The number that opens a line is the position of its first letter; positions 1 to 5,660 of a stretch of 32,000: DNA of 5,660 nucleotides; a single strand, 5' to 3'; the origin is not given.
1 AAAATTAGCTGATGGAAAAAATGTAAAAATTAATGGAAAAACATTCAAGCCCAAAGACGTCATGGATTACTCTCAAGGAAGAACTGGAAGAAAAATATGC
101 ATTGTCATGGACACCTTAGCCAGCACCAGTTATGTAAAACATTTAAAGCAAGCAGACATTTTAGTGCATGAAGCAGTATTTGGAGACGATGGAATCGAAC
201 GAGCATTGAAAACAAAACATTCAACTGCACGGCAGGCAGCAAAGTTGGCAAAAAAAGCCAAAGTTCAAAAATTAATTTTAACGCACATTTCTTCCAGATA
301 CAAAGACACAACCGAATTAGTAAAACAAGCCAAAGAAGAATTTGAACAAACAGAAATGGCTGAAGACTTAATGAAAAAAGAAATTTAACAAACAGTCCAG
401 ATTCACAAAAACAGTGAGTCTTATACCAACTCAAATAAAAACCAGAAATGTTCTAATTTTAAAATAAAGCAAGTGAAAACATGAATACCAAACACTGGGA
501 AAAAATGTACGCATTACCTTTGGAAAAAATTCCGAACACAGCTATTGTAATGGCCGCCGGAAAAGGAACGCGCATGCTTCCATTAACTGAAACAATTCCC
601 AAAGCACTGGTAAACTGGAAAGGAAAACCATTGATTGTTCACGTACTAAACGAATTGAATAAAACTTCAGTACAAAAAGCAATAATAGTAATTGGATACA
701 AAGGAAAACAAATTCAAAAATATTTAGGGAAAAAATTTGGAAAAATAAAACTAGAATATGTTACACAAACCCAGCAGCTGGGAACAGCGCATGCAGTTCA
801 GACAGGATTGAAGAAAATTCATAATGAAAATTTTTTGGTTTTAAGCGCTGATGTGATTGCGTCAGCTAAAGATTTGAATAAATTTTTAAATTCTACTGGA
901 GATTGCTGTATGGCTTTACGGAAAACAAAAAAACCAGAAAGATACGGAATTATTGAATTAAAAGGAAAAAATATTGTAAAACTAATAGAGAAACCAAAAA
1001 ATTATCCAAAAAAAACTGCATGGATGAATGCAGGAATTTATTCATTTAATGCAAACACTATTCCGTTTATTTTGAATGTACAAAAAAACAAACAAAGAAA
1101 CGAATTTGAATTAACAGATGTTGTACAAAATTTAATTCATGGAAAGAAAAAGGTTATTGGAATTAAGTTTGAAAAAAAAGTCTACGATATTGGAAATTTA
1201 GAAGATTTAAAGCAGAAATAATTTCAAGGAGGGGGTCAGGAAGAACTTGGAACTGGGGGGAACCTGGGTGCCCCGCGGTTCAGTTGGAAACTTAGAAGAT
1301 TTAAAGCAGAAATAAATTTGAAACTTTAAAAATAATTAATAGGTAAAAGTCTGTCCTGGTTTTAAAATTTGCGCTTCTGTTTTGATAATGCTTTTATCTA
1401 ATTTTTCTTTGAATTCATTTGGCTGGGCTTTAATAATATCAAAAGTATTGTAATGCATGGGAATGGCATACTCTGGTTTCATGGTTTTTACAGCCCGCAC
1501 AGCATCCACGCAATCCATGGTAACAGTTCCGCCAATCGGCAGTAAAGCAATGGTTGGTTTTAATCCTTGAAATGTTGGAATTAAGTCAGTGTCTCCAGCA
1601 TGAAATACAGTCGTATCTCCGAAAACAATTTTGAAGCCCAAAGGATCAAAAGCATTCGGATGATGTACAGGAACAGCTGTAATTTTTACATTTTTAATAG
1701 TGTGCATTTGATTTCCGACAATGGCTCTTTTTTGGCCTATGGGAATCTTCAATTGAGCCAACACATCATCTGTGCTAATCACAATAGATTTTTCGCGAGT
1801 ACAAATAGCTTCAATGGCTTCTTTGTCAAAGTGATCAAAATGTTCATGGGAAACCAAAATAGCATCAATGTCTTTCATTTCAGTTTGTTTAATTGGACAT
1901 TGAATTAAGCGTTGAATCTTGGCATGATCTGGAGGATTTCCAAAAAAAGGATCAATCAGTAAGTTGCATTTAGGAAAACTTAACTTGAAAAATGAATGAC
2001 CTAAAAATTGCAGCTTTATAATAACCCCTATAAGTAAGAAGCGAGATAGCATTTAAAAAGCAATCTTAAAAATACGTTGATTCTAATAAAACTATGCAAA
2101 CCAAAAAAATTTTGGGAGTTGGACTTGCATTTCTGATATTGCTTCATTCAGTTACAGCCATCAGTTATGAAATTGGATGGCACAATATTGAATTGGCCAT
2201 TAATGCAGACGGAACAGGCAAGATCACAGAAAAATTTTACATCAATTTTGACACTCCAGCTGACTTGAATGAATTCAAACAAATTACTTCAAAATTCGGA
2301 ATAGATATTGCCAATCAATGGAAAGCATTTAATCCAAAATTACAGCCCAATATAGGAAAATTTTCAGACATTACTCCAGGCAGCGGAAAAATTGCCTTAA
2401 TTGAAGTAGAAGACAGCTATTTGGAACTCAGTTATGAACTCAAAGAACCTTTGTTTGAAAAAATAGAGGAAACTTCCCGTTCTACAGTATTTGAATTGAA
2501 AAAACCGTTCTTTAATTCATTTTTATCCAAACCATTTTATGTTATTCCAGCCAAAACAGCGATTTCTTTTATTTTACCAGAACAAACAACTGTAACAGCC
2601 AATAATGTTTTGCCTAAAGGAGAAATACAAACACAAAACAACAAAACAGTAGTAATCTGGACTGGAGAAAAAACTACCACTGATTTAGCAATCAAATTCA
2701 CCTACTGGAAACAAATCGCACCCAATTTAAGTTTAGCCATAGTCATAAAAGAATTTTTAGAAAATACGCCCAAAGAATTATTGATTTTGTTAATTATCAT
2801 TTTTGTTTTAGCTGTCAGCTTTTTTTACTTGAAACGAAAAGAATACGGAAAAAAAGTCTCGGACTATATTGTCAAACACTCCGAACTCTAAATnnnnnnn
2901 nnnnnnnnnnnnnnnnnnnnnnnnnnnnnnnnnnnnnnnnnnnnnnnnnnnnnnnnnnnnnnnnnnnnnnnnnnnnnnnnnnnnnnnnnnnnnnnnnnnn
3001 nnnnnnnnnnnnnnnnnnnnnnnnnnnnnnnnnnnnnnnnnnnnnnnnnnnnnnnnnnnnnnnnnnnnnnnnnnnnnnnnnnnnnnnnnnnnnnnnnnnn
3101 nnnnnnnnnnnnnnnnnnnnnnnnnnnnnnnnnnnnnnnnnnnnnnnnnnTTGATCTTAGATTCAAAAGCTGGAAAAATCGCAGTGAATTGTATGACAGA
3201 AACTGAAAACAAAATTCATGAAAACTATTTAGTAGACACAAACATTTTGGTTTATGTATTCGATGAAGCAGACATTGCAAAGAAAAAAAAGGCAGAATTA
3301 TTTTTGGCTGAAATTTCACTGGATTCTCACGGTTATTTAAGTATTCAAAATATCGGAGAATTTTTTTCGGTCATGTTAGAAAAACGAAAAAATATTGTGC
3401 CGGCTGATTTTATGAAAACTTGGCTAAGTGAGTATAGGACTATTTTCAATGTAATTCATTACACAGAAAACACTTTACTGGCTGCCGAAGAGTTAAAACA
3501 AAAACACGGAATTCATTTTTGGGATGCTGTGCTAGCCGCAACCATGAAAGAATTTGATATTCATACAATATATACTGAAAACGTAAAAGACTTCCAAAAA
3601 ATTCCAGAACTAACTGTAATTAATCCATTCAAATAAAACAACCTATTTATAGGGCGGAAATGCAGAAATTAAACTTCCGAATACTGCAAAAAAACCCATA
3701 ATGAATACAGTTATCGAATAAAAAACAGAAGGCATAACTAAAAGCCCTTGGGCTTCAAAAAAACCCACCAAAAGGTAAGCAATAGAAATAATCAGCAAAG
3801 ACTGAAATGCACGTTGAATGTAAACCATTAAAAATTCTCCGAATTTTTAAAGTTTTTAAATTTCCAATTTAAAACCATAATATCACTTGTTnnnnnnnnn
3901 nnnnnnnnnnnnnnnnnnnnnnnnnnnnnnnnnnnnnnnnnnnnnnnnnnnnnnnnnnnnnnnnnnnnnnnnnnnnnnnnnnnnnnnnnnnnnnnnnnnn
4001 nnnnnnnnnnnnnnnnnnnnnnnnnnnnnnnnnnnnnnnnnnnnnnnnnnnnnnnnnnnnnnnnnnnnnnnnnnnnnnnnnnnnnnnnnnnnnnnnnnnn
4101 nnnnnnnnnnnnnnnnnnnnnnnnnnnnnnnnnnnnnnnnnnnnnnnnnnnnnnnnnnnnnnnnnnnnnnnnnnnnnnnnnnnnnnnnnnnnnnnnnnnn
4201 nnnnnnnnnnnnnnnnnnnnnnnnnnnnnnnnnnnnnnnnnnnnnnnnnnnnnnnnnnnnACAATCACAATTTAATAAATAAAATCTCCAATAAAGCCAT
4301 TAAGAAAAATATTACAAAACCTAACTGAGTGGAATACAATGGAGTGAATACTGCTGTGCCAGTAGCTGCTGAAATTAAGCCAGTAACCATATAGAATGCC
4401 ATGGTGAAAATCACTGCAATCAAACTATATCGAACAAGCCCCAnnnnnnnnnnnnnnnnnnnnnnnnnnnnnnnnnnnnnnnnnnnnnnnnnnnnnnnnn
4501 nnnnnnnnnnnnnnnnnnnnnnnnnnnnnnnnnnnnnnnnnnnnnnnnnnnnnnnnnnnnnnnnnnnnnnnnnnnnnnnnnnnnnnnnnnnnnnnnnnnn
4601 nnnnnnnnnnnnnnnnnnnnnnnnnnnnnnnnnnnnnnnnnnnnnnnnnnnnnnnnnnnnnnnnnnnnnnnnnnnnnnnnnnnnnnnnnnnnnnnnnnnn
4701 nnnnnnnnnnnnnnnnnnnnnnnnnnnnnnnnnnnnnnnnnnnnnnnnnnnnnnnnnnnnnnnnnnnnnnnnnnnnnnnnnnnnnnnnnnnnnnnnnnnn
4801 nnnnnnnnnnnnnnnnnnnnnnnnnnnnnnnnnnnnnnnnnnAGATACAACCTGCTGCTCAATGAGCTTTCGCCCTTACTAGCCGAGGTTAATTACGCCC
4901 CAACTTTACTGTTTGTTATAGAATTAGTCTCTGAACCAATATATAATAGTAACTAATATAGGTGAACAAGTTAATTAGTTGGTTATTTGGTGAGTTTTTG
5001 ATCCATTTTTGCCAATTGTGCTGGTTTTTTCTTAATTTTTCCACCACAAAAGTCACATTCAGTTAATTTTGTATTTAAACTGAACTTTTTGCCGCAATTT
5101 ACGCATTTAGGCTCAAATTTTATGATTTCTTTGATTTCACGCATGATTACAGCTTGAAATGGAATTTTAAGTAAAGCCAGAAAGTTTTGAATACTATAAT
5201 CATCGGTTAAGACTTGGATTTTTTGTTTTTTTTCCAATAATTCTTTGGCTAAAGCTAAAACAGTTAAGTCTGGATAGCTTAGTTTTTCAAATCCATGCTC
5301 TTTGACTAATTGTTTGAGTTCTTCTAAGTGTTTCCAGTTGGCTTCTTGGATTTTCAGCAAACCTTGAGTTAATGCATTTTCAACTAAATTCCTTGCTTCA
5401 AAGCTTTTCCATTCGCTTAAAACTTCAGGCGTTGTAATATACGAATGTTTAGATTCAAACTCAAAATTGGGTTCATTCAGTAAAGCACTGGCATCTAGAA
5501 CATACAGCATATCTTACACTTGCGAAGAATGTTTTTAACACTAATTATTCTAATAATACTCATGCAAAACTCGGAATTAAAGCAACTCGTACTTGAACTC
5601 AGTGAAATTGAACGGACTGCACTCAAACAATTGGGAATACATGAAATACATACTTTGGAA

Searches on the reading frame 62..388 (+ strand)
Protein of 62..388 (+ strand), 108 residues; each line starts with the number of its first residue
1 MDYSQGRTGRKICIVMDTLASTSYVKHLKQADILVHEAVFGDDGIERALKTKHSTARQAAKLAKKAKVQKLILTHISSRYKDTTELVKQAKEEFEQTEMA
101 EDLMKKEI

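Call 90: search_protein_families(library=pfam, proteins=[window:62-388:+], max_evalue=0.01)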
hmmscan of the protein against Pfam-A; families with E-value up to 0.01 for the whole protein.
window:62-388:+ (108 aa): 2 families
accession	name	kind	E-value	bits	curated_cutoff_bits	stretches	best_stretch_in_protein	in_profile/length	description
PF12706.13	Lactamase_B_2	-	0.00011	22.3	27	1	8-76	133-200/200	Beta-lactamase superfamily domain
PF15256.11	SPATIAL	-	0.0018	19.1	27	1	5-103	16-107/201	SPATIAL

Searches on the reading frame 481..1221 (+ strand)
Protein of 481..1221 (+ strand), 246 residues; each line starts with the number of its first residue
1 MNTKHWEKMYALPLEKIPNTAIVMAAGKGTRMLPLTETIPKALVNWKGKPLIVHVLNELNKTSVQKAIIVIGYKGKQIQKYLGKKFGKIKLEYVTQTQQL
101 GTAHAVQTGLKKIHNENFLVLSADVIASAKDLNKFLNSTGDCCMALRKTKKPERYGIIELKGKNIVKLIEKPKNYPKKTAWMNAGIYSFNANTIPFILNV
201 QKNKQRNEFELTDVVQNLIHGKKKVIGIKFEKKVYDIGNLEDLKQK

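Call 82: find_encoding_contigs(protein=window:481-1221:+, flank=10000, max_places=3)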
Protein window:481-1221:+ (246 aa): no gene with exactly this product is on record in the collection.

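Call 90: search_protein_families(library=pfam, proteins=[window:481-1221:+], max_evalue=0.01)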
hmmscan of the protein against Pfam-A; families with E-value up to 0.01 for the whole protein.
window:481-1221:+ (246 aa): 4 families
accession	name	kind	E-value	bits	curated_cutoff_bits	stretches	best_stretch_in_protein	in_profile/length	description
PF00483.29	NTP_transferase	-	9e-39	133.9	21.2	1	21-243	2-235/245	Nucleotidyl transferase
PF12804.13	NTP_transf_3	-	2e-16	61.1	27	1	21-138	1-110/160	MobA-like NTP transferase domain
PF01128.25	IspD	-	2.2e-07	31.3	27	1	21-124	3-99/221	2-C-methyl-D-erythritol 4-phosphate cytidylyltransferase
PF20202.4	DUF6564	-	0.0059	16.7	25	0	49-139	15-112/230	Domain of unknown function (DUF6564)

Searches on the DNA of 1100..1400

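Call 79: search_rna_families(source=window, start=1100, end=1400, threshold=evalue, max_evalue=5)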
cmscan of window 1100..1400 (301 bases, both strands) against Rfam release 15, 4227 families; matches with E-value up to 5: 0.
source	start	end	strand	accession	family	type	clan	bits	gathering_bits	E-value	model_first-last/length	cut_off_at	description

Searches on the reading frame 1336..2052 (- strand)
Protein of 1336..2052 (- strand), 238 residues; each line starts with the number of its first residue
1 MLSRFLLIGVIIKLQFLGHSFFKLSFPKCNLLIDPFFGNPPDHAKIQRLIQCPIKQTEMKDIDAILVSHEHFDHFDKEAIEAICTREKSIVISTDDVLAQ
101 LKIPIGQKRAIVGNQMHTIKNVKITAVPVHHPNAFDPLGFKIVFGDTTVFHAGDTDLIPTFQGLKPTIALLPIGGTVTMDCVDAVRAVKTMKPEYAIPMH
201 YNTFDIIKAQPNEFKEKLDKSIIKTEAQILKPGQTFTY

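Call 90: search_protein_families(library=pfam, proteins=[window:1336-2052:-], max_evalue=0.01)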
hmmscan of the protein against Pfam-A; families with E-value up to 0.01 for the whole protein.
window:1336-2052:- (238 aa): 3 families
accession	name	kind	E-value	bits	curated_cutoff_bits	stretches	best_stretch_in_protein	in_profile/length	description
PF13483.12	Lactamase_B_3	-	1.5e-21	77.5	24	1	13-200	1-160/160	Beta-lactamase superfamily domain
PF12706.13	Lactamase_B_2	-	1.4e-20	74.2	27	1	30-201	2-200/200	Beta-lactamase superfamily domain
PF00753.33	Lactamase_B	-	2.2e-08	34.7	22.7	1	28-75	15-57/196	Metallo-beta-lactamase superfamily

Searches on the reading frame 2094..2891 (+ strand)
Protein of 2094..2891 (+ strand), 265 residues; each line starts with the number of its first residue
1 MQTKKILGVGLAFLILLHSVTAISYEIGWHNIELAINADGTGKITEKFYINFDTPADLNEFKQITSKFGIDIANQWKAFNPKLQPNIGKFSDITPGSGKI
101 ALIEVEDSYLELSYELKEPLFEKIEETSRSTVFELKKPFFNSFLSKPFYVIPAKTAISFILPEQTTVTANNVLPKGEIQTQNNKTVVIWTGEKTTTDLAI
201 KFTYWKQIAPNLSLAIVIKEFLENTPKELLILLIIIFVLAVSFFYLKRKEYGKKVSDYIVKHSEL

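Call 83: find_encoding_contigs(protein=window:2094-2891:+, flank=10000, max_places=3)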
Protein window:2094-2891:+ (265 aa): no gene with exactly this product is on record in the collection.
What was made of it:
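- Tried and rejected: Two look-ups meant to extend the contig failed (calls 82, 83).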

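Call 90: search_protein_families(library=pfam, proteins=[window:2094-2891:+], max_evalue=0.01)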
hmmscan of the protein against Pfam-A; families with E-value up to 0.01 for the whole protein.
window:2094-2891:+ (265 aa): 0 families

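Call 112: search_protein_families(library=phrogs, proteins=[window:2094-2891:+], max_evalue=0.001)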
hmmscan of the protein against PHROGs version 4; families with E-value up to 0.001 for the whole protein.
window:2094-2891:+ (265 aa): 0 families

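Call 113: search_protein_families(library=ncbifam, proteins=[window:2094-2891:+], max_evalue=0.001)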
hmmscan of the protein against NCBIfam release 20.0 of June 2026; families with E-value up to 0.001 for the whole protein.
window:2094-2891:+ (265 aa): 0 families

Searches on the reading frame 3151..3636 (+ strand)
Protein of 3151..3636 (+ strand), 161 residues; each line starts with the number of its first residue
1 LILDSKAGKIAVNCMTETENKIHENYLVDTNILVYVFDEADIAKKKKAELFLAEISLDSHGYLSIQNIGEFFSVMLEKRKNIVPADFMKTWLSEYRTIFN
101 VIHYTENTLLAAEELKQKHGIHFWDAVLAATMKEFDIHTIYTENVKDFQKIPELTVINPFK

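Call 90: search_protein_families(library=pfam, proteins=[window:3151-3636:+], max_evalue=0.01)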
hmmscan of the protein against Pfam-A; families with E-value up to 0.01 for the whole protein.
window:3151-3636:+ (161 aa): 1 family
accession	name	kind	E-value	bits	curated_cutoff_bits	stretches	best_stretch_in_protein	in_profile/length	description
PF01850.27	PIN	-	1e-11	45.9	23.6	1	26-152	1-118/120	PIN domain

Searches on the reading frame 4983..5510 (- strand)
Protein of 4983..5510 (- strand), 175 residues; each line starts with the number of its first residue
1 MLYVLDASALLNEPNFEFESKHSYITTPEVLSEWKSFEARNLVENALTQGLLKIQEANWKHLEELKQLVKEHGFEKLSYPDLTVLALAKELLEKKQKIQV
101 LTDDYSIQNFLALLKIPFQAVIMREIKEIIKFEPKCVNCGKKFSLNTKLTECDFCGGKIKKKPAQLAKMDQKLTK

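Call 90: search_protein_families(library=pfam, proteins=[window:4983-5510:-], max_evalue=0.01)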
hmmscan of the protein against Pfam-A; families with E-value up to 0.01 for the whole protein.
window:4983-5510:- (175 aa): 5 families
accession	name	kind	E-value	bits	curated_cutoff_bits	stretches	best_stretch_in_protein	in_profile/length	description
PF17146.10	PIN_6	-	2.8e-11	44.1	27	1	4-91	2-87/87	PIN domain of ribonuclease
PF23455.1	DUF7129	-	0.00047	20.3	30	1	136-160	14-38/45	Domain of unknown function (DUF7129)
PF06221.18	zf-C2HC5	-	0.00062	20.1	25.8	1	128-161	12-46/54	Putative zinc finger motif, C2HC5-type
PF01850.27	PIN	-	0.0015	19.6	23.6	1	36-106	51-113/120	PIN domain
PF19902.4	DUF6375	-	0.0033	18.5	27.5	1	40-114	38-110/132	Family of unknown function (DUF6375)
